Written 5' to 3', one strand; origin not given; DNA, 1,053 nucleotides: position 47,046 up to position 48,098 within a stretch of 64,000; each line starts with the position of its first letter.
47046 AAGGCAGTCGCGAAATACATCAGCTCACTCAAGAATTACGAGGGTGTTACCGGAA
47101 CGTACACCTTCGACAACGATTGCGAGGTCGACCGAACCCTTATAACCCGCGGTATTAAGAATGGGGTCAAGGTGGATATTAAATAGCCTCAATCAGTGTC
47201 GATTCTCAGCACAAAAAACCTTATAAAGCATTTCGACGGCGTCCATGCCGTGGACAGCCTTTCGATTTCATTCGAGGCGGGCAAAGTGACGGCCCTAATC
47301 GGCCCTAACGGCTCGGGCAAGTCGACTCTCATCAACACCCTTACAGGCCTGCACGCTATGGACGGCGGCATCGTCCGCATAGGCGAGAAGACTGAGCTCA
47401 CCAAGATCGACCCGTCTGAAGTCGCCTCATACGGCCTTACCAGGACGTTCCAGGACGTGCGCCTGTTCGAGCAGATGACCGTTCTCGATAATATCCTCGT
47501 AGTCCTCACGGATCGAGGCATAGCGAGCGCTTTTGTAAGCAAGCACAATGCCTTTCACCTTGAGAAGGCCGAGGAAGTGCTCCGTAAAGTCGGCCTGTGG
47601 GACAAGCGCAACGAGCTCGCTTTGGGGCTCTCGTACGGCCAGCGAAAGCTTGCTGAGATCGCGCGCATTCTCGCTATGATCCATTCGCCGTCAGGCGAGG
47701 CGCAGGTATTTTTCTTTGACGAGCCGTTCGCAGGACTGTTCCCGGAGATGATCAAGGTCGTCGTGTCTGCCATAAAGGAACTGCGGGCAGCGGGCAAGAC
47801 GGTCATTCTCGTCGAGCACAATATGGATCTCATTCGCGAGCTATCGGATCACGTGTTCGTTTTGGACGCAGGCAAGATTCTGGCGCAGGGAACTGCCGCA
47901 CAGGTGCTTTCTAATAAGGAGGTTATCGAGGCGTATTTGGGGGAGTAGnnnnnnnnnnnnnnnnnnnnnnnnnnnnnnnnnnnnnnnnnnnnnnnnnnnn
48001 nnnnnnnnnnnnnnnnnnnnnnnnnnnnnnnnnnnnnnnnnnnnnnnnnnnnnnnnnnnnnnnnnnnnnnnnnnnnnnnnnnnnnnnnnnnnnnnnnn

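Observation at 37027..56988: Modular receptor array of ten LivK-type SBPs and six TrmB-family regulators sharing one ABC translocon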

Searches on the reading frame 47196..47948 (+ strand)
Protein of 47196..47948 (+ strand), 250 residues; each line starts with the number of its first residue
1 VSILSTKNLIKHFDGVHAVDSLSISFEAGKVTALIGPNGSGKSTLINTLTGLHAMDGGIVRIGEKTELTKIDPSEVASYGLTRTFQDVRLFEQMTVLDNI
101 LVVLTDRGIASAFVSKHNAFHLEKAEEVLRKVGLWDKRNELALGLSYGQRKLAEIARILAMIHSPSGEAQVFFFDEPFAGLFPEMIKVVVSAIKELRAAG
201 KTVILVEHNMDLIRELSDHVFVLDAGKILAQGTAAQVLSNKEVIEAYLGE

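Call 4: search_protein_families(library=pfam, proteins=[window:47196-47948:+], max_evalue=0.01)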
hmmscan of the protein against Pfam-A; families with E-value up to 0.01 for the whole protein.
window:47196-47948:+ (250 aa): 15 families
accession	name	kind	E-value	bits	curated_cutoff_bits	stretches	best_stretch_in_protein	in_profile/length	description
PF00005.33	ABC_tran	-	1.1e-23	84.8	25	1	20-179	2-137/137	ABC transporter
PF13304.12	AAA_21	-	3.7e-12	47.4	27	2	31-55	1-25/304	AAA domain, putative AbiEii toxin, Type IV TA system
PF12399.14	BCA_ABC_TP_C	-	6.7e-09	35.6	25.5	1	227-250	1-24/27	Branched-chain amino acid ATP-binding cassette transporter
PF02463.25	SMC_N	-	1.6e-08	34.7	40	1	29-216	24-205/220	RecF/RecN/SMC N terminal domain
PF13175.12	AAA_15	-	3.4e-07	30.6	32.1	1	23-95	18-84/374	AAA ATPase domain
PF13476.12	AAA_23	-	9.2e-06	26.9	27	1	15-50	6-40/201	AAA domain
PF13555.12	AAA_29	-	4.2e-05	23.7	27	1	23-49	16-42/61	P-loop containing region of AAA domain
PF03193.22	RsgA_GTPase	-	7e-05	23.2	30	1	20-55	98-132/174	RsgA GTPase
PF25199.1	nSTAND_NTPase5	-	0.00059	20.1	34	0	26-48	38-60/145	Novel STAND NTPase 5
PF13671.12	AAA_33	-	0.0021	18.8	27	1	32-79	2-45/143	AAA domain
PF13401.12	AAA_22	-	0.003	18.3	27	0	30-54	6-30/130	AAA domain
PF01926.29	MMR_HSR1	-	0.004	17.7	21.9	1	33-53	3-23/113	50S ribosome-binding GTPase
PF13479.12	AAA_24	-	0.0084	16.4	27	0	30-49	3-22/195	AAA domain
PF20720.3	nSTAND3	-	0.0095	16.1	27.2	0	30-62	18-51/155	Novel STAND NTPase 3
PF13191.12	AAA_16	-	0.0096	16.9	32.6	0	31-93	26-81/167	AAA ATPase domain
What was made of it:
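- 47196..47948 (+): LivG-like ATPase. ABC_tran 84.8 bits plus BCA_ABC_TP_C 35.6 bits (call 4).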
